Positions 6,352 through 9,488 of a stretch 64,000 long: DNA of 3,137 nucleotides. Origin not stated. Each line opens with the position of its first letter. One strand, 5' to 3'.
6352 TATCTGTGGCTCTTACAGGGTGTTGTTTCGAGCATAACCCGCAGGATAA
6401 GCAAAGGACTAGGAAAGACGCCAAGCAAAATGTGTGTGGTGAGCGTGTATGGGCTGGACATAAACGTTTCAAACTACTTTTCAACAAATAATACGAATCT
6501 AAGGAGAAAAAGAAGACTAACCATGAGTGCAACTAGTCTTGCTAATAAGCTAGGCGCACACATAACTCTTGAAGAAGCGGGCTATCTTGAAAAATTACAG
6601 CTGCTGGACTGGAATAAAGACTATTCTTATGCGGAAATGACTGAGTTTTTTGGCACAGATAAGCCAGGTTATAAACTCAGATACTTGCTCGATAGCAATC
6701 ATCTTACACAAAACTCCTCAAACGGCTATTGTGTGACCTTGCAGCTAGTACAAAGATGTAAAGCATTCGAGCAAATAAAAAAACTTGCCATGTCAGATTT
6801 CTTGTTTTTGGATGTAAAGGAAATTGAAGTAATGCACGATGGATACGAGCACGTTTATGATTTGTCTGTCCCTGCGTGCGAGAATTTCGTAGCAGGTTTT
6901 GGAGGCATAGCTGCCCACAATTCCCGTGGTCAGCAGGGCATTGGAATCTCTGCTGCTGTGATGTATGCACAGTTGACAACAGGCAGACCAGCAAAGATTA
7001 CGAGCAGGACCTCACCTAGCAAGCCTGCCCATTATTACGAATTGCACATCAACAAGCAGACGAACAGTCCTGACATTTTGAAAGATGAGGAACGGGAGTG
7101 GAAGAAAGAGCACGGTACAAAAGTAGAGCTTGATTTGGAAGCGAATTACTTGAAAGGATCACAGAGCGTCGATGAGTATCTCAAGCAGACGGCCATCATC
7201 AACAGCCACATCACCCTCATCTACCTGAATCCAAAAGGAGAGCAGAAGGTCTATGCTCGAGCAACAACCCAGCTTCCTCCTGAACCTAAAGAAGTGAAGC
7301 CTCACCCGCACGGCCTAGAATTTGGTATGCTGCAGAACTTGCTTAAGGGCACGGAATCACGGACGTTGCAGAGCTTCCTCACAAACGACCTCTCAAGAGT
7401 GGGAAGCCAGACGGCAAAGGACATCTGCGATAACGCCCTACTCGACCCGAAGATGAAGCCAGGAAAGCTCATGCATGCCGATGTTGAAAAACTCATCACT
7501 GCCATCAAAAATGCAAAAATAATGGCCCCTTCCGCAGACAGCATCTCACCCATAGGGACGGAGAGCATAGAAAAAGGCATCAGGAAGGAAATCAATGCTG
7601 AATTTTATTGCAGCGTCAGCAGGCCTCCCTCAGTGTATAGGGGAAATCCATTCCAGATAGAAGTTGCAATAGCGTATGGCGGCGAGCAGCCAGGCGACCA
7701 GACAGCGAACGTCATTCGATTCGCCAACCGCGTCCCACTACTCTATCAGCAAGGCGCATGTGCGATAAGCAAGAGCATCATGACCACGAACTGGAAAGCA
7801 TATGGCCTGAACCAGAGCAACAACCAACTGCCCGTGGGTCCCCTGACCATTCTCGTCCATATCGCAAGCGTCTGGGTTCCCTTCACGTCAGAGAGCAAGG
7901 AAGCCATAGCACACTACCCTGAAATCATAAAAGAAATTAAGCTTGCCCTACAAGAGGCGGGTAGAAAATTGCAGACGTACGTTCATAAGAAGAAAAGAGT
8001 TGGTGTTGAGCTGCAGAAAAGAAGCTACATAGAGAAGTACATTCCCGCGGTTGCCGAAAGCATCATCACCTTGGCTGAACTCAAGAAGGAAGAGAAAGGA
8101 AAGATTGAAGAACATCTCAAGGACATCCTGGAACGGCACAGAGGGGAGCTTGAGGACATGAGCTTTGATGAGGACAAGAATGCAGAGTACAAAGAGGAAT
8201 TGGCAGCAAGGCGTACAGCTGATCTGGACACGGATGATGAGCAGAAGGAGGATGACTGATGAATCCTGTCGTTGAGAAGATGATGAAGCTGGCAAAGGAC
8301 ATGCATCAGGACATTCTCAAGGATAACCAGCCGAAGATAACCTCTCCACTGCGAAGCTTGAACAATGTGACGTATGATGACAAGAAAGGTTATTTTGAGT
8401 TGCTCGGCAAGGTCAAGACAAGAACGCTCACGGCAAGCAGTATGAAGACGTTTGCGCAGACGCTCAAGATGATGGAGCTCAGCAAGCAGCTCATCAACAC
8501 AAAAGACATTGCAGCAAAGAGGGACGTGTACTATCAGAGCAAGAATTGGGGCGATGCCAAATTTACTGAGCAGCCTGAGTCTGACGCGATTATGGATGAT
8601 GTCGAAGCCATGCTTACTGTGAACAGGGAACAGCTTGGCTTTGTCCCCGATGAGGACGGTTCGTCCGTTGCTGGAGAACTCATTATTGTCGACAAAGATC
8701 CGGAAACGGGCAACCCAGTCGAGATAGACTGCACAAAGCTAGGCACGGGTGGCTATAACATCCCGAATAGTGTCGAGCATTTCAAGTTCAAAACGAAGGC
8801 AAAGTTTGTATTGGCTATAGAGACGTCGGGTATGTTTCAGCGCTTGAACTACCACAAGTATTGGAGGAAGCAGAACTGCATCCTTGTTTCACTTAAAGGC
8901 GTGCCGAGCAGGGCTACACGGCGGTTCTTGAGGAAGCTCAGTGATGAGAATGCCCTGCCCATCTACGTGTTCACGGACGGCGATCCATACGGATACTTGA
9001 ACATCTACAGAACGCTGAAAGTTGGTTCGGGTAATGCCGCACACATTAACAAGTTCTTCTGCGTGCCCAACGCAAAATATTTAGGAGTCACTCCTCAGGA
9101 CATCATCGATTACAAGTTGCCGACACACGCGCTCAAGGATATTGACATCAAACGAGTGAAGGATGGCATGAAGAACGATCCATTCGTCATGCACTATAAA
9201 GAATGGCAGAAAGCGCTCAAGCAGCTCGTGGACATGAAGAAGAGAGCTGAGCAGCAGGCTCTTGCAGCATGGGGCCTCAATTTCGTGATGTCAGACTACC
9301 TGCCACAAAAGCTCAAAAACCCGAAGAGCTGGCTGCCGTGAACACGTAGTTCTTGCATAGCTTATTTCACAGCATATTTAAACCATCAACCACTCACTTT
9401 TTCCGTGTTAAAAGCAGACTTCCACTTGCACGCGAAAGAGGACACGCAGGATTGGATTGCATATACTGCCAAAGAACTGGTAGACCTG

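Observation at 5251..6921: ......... homing-endonuclease intein inserted at the ATP-lid (G2 box) of topoisomerase VI subunit B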

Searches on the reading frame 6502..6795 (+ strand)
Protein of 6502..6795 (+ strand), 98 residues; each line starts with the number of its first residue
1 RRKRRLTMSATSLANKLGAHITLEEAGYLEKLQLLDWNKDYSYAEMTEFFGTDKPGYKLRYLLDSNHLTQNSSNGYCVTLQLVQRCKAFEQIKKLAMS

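Call 46: search_solved_structures(query=A3, max_evalue=10, show_alignments=2)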
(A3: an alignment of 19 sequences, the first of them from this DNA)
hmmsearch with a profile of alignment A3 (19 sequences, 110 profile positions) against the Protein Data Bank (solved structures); distinct sequences matched with E-value up to 10: 4.
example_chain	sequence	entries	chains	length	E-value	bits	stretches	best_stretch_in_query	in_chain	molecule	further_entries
1r7j_A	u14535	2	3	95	0.0019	21.9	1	63-106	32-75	Conserved hypothetical protein Sso10a | Sso10a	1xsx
5zc2_B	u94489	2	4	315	0.41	14.4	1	43-104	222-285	p-hydroxyphenylacetate 3-hydroxylase, reductase component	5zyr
6m6z_A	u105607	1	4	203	0.49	14.2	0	43-85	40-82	TMH4C4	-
7uhb_K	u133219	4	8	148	0.92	13.3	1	11-79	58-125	Multivalent miniprotein inhibitor AHB2-2GS-SB175 | Pan-variant miniprotein TRI2-2 | TRI2-2 minibinder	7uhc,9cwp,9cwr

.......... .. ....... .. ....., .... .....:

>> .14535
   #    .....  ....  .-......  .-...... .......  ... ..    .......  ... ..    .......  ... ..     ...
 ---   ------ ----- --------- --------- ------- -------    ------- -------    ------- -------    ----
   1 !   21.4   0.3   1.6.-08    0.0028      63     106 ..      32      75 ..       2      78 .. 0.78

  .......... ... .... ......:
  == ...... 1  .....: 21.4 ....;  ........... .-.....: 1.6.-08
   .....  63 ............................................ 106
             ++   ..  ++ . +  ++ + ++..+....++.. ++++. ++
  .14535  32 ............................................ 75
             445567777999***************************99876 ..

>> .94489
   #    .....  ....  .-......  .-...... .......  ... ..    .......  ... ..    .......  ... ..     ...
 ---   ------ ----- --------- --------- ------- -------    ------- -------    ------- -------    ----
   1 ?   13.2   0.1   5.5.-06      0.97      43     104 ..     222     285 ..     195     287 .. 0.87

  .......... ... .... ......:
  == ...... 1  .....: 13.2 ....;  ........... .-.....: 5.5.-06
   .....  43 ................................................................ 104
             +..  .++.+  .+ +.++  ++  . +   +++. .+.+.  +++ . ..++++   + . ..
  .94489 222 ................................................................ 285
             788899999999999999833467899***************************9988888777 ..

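Call 47: search_protein_families(library=pfam, alignment_id=A3, max_evalue=1)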
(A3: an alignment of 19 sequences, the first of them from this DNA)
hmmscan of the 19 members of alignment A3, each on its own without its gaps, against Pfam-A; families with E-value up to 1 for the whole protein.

A. member 1, seq(98 aa): 0 families

B. families by the number of members that match (of 19 scanned): 27 families (the first 25 are shown)
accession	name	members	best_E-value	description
PF14947.12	HTH_45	9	0.00038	Winged helix-turn-helix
PF22665.2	DUF6293_C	1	0.0046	DUF6293 C-terminal winged helix domain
PF09539.15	DUF2385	1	0.0085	Protein of unknown function (DUF2385)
PF14338.12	Mrr_N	1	0.0088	Mrr N-terminal domain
PF25711.1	crAss_THB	1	0.013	Crassvirus tail hub protein B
PF21980.2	MksE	1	0.015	Condensin complex protein MksE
PF10711.15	DUF2513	1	0.019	Hypothetical protein (DUF2513)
PF24406.1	nSTAND_NTPase4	1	0.031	Novel STAND NTPase 4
PF21715.3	CggR_N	1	0.031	CggR N-terminal DNA binding domain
PF15787.11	DUF4704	1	0.035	Neurobeachin/BDCP, DUF4704 alpha solenoid region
PF10869.13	DUF2666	1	0.048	Domain of unknown function (DUF2666)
PF07205.16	DUF1413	1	0.05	Domain of unknown function (DUF1413)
PF09523.15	DUF2390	1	0.059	Protein of unknown function (DUF2390)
PF07749.17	ERp29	1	0.082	Endoplasmic reticulum protein ERp29, C-terminal domain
PF24150.1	C2_SHIP1-2_first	1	0.084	SHIP1/2 first C2 domain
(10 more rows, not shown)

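Call 57: predict_structure(alignment_id=A4)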
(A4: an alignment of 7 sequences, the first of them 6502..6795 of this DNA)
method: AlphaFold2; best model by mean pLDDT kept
length: 98 residues; sequences in the alignment: 7
mean_pLDDT: 80.5   pTM: 0.61
mean pLDDT of the five models: 80.5, 76.1, 73.3, 72.7, 69.5
residues with pLDDT >= 90: 2; 70-90: 85; 50-70: 11; < 50: 0
segments of 3 or more residues with pLDDT < 50: none
pLDDT, mean of each block of 10 residues (from residue 1): 65 75 79 84 86 81 87 86 84 78
secondary structure, 60 per line:
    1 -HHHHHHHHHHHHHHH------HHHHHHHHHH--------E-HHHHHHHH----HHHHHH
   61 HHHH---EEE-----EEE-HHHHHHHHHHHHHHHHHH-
elements in order: H2-16 H23-32 H43-50 H55-64 E68-70 E76-78 H80-97

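Call 59: fold_search(model_id=the predicted structure, library=pdb)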
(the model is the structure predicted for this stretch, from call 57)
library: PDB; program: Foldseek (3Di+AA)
matches with E <= 10: 958; with E <= 0.001: 0
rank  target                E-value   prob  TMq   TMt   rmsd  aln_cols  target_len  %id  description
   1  5hsm                  1.9e-02  1.00  0.58  0.47   3.7        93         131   22  CRYSTAL STRUCTURE OF MYCOBACTERIUM TUBERCULOSIS MARR FAMILY PROTEIN RV2887 (released 2017-02-01)
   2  3mq0_A                3.2e-02  1.00  0.48  0.22   3.5        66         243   15  Crystal Structure of Agobacterium tumefaciens repressor BlcR (released 2011-03-30)
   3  3hsr_B                3.8e-02  1.00  0.65  0.51   3.2        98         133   11  Crystal structure of Staphylococcus aureus protein SarZ in mixed disulfide form (released 2009-07-07)
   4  2a61_B                4.0e-02  0.99  0.59  0.46   3.7        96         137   14  The crystal structure of transcriptional regulator Tm0710 from Thermotoga maritima (released 2005-07-19)
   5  2qww_H                4.6e-02  0.99  0.59  0.45   4.2       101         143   17  Crystal structure of multiple antibiotic-resistance repressor (MarR) (YP_013417.1) from Listeria monocytogenes 4b F236 (released 2007-08-21)
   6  5x7z                  4.9e-02  0.99  0.54  0.44   4.3        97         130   22  CRYSTAL STRUCTURE OF MYCOBACTERIUM TUBERCULOSIS MARR FAMILY PROTEIN RV2887 COMPLEX WITH P-AMINOSALICYLIC ACID (released 2017-08-09)
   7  2fa5_A                4.9e-02  0.97  0.50  0.39   4.0        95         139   14  The crystal structure of an unliganded multiple antibiotic-resistance repressor (MarR) from Xanthomonas campestris (released 2006-11-14)
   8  1mkm_A                5.2e-02  0.99  0.49  0.22   4.0        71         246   14  CRYSTAL STRUCTURE OF THE THERMOTOGA MARITIMA ICLR (released 2002-09-11)
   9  1lnw_G                6.3e-02  1.00  0.67  0.52   2.9        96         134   14  CRYSTAL STRUCTURE OF THE MEXR REPRESSOR OF THE MEXAB-OPRM MULTIDRUG EFFLUX OPERON OF PSEUDOMONAS AERUGINOSA (released 2002-09-11)
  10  6inw_A                6.3e-02  0.97  0.47  0.15   7.3        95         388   15  A Pericyclic Reaction enzyme (released 2019-07-03)
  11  1lnw_C                6.7e-02  1.00  0.69  0.52   2.7        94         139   15  CRYSTAL STRUCTURE OF THE MEXR REPRESSOR OF THE MEXAB-OPRM MULTIDRUG EFFLUX OPERON OF PSEUDOMONAS AERUGINOSA (released 2002-09-11)
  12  1lnw_B                6.7e-02  1.00  0.66  0.50   2.9        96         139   14  CRYSTAL STRUCTURE OF THE MEXR REPRESSOR OF THE MEXAB-OPRM MULTIDRUG EFFLUX OPERON OF PSEUDOMONAS AERUGINOSA (released 2002-09-11)
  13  3hsr_D                6.7e-02  0.99  0.64  0.51   3.3        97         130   10  Crystal structure of Staphylococcus aureus protein SarZ in mixed disulfide form (released 2009-07-07)
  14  5x80_B                6.7e-02  0.98  0.56  0.44   4.4        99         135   21  CRYSTAL STRUCTURE OF MYCOBACTERIUM TUBERCULOSIS MARR FAMILY PROTEIN RV2887 COMPLEX WITH SALICYLIC ACID (released 2017-08-09)
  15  3ech_B                7.5e-02  0.99  0.64  0.49   3.3        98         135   15  The MarR-family repressor MexR in complex with its antirepressor ArmR (released 2008-10-21)
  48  1r7j                  1.7e-01  0.98  0.52  0.56   2.9        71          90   15  Crystal structure of the DNA-binding protein Sso10a from Sulfolobus solfataricus (released 2004-07-20)
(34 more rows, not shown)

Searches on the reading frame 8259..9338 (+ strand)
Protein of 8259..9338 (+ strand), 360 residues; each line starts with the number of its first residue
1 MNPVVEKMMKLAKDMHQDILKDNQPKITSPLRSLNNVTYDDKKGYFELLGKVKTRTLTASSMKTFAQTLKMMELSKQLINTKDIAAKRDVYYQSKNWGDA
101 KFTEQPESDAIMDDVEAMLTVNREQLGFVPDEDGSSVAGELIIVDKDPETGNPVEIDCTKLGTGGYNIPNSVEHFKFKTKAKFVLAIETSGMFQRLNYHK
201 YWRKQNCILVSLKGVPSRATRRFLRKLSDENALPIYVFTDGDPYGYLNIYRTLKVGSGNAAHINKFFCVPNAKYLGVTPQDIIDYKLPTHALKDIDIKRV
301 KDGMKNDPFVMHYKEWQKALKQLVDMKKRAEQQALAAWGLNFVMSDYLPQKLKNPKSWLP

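Call 42: search_protein_families(library=pfam, proteins=[window:8259-9338:+], max_evalue=0.001)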
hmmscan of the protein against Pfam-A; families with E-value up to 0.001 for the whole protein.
window:8259-9338:+ (360 aa): 3 families
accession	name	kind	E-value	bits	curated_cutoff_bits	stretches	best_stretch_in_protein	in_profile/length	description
PF21180.3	TOP6A-Spo11_Toprim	-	1.3e-60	204.7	24.1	1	183-352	1-170/170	Topoisomerase 6 subunit A/Spo11, Toprim domain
PF20768.2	Topo_VI_alpha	-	1.4e-17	63.6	23.6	1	132-181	2-50/50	All-beta domain in DNA topoisomerase VI alpha subunit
PF04406.19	TP6A_N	-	6e-17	61.7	26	1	63-127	1-61/62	Type IIB DNA topoisomerase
